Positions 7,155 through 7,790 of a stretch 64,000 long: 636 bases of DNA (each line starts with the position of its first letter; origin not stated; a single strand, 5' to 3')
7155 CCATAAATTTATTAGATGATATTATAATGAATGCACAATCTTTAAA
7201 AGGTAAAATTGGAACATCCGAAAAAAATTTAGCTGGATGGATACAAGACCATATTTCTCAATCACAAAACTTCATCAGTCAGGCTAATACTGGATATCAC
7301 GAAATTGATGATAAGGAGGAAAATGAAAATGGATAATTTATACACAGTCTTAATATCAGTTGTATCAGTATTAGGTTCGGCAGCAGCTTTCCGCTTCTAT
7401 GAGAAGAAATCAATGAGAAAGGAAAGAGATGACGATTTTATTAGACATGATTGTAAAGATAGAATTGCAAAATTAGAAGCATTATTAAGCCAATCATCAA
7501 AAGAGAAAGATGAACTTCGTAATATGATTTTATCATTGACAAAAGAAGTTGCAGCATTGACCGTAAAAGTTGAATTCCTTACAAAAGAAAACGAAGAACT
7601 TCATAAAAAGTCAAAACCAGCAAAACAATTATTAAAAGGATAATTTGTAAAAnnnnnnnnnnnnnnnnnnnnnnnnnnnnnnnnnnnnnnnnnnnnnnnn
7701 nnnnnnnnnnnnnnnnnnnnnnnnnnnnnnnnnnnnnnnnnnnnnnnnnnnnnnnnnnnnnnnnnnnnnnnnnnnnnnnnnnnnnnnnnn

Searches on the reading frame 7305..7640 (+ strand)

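Call 11: search_protein_families(library=pfam, proteins=[window:7305-7640:+], max_evalue=0.01)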
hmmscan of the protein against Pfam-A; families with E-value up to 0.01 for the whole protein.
window:7305-7640:+ (112 aa): 4 families
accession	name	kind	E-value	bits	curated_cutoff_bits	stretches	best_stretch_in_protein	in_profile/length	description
PF09726.14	Macoilin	-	0.00027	20.2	32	1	51-104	396-449/671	Macoilin family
PF16331.10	TolA_bind_tri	-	0.00028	21.3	30.1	1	51-104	3-56/76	TolA binding protein trimerisation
PF19220.6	Rod_CreS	-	0.0011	18.5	100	1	50-102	4-56/359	Crescentin, rod domain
PF14197.11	Cep57_CLD_2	-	0.0096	16.4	27.1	0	53-101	18-66/67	Centrosome localisation domain of PPC89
